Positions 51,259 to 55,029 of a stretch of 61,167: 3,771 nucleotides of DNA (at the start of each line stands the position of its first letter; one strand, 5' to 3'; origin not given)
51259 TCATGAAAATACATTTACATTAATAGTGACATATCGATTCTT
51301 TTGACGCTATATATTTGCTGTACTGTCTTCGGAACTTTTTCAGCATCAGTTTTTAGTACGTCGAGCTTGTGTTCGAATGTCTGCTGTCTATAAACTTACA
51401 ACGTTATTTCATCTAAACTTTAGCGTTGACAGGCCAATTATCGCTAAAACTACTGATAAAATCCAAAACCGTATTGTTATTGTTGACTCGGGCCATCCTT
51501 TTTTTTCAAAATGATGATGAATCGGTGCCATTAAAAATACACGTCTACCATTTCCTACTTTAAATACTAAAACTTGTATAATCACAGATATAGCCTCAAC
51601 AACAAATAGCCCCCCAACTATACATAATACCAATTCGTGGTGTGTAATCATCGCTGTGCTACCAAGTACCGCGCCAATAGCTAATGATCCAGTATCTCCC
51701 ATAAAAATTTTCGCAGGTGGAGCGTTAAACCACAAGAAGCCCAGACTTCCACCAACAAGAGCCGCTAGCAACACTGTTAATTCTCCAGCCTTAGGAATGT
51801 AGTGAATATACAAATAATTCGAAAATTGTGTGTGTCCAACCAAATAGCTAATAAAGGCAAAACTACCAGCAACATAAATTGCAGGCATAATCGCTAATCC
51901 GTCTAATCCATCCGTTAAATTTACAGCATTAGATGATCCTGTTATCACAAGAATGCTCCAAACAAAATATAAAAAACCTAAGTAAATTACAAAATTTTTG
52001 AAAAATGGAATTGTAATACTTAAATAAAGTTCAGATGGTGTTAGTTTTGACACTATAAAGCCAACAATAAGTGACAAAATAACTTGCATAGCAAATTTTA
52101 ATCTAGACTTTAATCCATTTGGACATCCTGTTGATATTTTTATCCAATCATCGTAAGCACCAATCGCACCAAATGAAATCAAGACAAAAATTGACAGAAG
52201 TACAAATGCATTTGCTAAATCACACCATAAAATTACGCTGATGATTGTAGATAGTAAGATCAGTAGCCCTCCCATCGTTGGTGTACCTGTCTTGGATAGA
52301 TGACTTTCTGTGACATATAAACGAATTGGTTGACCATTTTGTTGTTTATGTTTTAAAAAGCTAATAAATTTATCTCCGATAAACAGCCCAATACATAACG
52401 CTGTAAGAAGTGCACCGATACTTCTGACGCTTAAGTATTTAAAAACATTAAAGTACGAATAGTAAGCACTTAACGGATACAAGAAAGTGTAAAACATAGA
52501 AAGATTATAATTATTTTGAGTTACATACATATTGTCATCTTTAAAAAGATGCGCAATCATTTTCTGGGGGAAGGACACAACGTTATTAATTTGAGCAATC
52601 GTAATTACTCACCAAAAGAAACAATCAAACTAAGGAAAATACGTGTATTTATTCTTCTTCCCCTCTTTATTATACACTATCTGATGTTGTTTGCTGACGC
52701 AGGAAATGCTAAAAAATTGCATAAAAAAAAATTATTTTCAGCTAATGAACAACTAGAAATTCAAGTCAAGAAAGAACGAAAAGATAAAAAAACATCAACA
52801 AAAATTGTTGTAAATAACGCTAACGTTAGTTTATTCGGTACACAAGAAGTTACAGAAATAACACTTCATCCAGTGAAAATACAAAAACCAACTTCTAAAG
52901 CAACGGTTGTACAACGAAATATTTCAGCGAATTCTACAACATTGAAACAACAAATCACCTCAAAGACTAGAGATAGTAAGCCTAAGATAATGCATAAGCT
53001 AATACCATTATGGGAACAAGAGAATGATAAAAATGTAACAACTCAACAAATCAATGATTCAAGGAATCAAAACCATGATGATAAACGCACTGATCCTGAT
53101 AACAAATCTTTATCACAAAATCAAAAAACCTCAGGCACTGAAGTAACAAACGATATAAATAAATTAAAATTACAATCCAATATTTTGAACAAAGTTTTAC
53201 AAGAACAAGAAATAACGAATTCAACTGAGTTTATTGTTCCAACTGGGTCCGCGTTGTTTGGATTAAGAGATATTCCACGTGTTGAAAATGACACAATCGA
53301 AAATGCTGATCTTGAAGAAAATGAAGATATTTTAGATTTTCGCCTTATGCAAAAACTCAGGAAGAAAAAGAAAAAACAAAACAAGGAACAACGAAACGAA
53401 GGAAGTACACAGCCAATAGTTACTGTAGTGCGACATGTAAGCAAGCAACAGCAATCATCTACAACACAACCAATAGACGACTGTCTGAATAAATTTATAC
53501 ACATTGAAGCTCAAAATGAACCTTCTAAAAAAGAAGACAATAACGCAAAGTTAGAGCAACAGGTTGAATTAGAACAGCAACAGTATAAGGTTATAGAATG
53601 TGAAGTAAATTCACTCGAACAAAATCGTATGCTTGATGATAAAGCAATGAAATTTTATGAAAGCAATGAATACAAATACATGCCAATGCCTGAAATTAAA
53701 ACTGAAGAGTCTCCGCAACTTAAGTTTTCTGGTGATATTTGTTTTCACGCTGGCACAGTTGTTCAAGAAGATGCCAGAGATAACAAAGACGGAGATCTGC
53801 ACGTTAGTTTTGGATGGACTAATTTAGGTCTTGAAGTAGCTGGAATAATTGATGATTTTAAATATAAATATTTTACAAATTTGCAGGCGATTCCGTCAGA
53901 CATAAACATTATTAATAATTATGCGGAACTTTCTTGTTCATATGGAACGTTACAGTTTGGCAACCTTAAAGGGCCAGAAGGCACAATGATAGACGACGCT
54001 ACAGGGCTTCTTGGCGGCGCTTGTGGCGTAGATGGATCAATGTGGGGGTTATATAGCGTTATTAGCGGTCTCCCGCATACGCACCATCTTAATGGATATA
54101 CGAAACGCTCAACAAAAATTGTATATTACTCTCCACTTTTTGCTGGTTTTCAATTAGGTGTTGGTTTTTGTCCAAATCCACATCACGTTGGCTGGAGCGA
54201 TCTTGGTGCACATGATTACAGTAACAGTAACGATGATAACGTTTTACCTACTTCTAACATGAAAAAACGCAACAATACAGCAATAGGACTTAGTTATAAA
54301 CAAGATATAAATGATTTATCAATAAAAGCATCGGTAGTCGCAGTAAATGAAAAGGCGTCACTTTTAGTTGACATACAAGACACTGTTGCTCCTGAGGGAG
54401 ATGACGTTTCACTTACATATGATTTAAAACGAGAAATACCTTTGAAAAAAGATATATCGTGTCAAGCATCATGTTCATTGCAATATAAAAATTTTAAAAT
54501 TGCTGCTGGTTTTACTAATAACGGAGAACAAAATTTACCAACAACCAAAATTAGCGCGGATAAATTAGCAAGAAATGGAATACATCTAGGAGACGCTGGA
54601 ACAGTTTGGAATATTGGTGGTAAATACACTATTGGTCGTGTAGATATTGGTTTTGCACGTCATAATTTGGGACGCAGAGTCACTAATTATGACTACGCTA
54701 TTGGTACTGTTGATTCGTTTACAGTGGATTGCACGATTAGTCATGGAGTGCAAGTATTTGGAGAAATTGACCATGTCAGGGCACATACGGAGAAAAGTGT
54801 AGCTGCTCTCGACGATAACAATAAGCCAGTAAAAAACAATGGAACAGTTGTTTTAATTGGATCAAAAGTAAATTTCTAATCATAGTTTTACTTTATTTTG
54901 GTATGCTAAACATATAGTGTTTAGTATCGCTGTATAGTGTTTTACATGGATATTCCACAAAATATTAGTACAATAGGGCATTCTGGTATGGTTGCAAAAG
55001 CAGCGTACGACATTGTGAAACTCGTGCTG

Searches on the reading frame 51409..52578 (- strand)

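Call 79: search_protein_families(library=pfam, proteins=[window:51409-52578:-], max_evalue=0.00001)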
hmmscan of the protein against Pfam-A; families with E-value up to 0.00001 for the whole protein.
window:51409-52578:- (389 aa): 1 family
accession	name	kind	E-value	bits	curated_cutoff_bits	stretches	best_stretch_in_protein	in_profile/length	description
PF00953.26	Glycos_transf_4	-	5.2e-31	108.2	27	1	130-311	5-158/160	Glycosyl transferase family 4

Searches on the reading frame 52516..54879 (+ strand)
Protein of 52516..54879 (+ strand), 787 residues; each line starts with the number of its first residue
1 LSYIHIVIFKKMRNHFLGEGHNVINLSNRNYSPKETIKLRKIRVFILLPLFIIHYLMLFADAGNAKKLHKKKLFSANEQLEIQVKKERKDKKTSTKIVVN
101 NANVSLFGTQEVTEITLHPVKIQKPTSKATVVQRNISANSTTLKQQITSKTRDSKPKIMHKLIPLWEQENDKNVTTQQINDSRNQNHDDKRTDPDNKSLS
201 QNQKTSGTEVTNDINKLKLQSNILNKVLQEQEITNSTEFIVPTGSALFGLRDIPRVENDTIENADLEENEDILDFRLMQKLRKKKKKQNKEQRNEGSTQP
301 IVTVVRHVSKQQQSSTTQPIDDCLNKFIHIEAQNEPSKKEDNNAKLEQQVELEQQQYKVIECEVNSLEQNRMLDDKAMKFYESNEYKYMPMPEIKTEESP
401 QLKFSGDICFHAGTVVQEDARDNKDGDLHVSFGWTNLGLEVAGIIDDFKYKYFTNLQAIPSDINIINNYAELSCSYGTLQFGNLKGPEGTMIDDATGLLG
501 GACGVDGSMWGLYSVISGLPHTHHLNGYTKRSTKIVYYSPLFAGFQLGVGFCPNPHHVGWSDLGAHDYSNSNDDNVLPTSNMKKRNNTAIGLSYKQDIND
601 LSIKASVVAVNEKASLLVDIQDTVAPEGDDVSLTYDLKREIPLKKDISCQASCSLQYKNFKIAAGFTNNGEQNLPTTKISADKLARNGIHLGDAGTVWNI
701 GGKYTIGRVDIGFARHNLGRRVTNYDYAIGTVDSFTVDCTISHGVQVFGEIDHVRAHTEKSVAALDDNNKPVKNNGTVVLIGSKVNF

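Call 79: search_protein_families(library=pfam, proteins=[window:52516-54879:+], max_evalue=0.00001)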
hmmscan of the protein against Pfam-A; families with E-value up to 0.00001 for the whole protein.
window:52516-54879:+ (787 aa): 1 family
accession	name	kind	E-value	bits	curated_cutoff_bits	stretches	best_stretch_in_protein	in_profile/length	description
PF13609.12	Porin_4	-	8.8e-15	55.7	27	1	401-720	17-273/310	Gram-negative porin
